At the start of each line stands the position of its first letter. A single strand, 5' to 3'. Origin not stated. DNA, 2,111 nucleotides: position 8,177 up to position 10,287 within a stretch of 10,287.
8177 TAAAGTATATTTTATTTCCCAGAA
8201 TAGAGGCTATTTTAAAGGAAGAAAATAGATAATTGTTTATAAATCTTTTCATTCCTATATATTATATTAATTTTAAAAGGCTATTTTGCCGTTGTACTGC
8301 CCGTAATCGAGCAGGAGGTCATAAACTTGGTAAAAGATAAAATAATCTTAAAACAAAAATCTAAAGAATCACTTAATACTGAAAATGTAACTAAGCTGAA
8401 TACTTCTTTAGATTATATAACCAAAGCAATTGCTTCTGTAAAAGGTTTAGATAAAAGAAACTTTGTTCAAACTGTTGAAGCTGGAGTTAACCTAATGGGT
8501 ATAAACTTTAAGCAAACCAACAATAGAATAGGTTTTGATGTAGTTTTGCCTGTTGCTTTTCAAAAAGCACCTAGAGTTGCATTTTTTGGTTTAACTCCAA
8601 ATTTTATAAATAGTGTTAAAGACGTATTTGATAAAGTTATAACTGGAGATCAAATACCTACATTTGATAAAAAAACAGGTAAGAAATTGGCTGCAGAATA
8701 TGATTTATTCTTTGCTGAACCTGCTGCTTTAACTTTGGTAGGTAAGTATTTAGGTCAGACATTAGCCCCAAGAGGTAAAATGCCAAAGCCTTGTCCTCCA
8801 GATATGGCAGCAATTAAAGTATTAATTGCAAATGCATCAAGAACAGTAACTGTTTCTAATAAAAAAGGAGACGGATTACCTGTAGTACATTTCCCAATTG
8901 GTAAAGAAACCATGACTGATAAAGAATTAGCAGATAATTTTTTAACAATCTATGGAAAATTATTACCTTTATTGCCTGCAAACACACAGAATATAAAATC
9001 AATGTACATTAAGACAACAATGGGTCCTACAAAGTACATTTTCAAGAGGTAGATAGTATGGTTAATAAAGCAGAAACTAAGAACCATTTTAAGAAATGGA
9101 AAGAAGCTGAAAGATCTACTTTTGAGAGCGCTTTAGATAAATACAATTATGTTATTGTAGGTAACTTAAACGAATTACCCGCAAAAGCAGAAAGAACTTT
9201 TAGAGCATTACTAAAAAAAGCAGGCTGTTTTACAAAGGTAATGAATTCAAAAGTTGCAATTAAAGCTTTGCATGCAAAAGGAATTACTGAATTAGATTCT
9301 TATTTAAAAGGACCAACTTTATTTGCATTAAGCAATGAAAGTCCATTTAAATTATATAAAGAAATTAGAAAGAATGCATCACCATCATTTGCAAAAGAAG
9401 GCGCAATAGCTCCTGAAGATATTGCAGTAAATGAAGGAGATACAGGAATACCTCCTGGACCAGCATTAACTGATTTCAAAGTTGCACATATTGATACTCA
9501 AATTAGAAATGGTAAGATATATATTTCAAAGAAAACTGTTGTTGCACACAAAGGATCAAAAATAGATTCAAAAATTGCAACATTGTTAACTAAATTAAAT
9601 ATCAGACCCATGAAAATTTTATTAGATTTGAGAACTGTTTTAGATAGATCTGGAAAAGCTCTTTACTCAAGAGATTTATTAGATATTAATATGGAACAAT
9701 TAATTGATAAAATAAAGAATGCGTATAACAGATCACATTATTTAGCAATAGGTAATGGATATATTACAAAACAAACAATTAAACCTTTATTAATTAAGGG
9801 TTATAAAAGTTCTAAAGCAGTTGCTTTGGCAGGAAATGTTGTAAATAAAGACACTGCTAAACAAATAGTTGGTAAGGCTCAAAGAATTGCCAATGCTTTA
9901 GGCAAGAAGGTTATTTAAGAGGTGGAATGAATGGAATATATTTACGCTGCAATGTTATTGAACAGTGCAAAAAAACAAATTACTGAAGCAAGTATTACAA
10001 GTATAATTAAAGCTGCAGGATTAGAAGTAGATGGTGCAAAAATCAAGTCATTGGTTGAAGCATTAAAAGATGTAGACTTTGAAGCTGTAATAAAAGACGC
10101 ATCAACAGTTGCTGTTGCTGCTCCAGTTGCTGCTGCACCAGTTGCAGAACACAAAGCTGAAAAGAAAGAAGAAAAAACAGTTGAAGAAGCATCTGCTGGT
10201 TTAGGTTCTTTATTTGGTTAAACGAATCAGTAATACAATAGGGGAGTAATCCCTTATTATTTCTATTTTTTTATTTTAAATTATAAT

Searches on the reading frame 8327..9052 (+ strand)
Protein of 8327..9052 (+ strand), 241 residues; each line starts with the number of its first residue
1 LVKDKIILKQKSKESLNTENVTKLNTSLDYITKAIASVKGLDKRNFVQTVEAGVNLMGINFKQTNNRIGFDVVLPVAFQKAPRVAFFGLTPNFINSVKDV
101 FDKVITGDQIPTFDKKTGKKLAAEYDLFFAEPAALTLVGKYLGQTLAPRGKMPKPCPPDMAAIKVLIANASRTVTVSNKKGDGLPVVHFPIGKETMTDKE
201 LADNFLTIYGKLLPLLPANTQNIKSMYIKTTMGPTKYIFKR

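Call 19: search_protein_families(library=pfam, proteins=[window:8327-9052:+], max_evalue=0.001)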
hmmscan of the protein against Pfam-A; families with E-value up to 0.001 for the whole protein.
window:8327-9052:+ (241 aa): 1 family
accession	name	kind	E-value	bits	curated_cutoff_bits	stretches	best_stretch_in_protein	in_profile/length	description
PF00687.26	Ribosomal_L1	-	7e-36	124.1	32.2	1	42-234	5-198/198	Ribosomal protein L1p/L10e family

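Call 34: find_related_loci(query=window:8327-9052:+, collection=genome_contigs, flank=6000)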
Query window:8327-9052:+ (241 aa) in genome_contigs; peptide patterns used: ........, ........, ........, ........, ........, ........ (x = any residue, [..] = any of these).
206 stretches matched a pattern; 36 encode a relative of the query (tblastn E <= 1e-3); 36 distinct loci.
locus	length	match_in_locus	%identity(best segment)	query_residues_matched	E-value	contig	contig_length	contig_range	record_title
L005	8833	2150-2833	72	14-241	2e-112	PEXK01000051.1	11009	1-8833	MAG: Candidatus Diapherotrites archaeon CG08_land_8_20_14_0_20_30_16 CG08_land_8_20_14_0.20_scaffold_3757_c, whole genom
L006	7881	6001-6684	67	14-241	9e-101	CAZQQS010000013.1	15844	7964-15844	MAG TPA_asm: uncultured archaeon isolate SRP263991_co7_840 genome assembly, contig: NODE_6562_length_15844_cov_8.133954,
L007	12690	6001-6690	62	6-241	3e-95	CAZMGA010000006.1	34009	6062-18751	MAG TPA_asm: uncultured archaeon isolate SRP192927_co2_903 genome assembly, contig: NODE_1566_length_34009_cov_7.767774,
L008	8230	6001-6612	36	29-233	9e-33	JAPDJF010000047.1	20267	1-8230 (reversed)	MAG: Hadesarchaea archaeon isolate S4B3_HD70 c_000000000741, whole genome shotgun sequence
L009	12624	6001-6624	36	31-239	2e-30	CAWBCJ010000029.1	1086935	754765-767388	MAG: Euryarchaeota archaeon isolate MFD02809.bin.1.56 genome assembly, contig: contig_90345, whole genome shotgun sequen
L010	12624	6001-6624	35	31-239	3e-29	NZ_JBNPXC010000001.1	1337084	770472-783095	Methanobacterium oryzae strain DSM 11106 Ga0451169_01, whole genome shotgun sequence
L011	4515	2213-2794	35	44-239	7e-29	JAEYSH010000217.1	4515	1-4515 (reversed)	MAG: Methanobacteriota archaeon isolate OH_CBB_89 k127_2211431, whole genome shotgun sequence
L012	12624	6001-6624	35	31-239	3e-28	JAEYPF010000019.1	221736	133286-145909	MAG: Methanobacteriota archaeon isolate OH_CBB_181 k127_1390986, whole genome shotgun sequence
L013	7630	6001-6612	35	31-235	2e-28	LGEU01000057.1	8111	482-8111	MAG: Methanobacteriaceae archaeon 41_258 PW_scaffold_466, whole genome shotgun sequence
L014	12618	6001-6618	33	30-233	2e-28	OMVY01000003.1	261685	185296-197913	uncultured Methanobrevibacter sp. isolate RUG020 genome assembly, contig: scaffold_94, whole genome shotgun sequence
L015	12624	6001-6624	35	31-239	1e-27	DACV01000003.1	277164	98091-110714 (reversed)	MAG TPA_asm: Methanobacterium sp. UBA44 UBA44_contig_12, whole genome shotgun sequence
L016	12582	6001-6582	34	44-239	7e-27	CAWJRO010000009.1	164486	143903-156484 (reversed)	MAG: uncultured Methanobacteriaceae archaeon isolate MFD01299.bin.2.199 genome assembly, contig: contig_27013, whole gen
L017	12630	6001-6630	33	29-239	7e-27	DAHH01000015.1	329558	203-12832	MAG TPA_asm: Methanobacterium sp. UBA410 UBA410_contig_7, whole genome shotgun sequence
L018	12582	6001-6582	35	44-239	6e-27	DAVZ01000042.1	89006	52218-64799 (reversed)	MAG TPA_asm: Methanobacterium sp. UBA176 UBA176_contig_320, whole genome shotgun sequence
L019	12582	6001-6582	34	44-239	3e-26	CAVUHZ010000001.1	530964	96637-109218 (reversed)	MAG: uncultured Methanobacteriaceae archaeon isolate MFD04716.bin.1.234 genome assembly, contig: contig_15776, whole gen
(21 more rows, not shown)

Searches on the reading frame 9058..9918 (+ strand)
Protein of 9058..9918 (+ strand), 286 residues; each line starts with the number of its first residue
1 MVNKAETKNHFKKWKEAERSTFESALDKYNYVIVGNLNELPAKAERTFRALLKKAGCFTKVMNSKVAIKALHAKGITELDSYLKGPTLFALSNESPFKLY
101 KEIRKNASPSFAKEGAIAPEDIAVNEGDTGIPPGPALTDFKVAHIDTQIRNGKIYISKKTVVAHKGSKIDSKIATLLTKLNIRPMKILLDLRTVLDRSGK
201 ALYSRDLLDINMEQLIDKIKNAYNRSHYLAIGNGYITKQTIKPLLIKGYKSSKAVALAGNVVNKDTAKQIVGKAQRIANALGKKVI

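Call 19: search_protein_families(library=pfam, proteins=[window:9058-9918:+], max_evalue=0.001)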
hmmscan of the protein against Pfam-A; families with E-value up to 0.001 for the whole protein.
window:9058-9918:+ (286 aa): 2 families
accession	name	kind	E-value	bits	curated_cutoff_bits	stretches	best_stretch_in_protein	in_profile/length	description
PF17777.6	RL10P_insert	-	2.6e-19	69.3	29.1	1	112-182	1-71/71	Insertion domain in 60S ribosomal protein L10P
PF00466.25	Ribosomal_L10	-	5.4e-16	58.9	22.8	1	12-107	3-99/100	Ribosomal protein L10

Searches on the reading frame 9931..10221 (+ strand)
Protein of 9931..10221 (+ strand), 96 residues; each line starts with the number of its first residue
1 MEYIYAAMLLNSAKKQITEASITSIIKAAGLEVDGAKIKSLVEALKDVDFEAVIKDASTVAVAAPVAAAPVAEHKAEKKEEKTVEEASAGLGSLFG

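Call 19: search_protein_families(library=pfam, proteins=[window:9931-10221:+], max_evalue=0.001)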
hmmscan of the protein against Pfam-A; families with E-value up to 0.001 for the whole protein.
window:9931-10221:+ (96 aa): 1 family
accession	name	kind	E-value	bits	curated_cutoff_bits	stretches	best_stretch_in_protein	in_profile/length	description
PF00428.24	Ribosomal_60s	-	4.7e-13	49.9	28.1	1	16-88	1-75/88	60s Acidic ribosomal protein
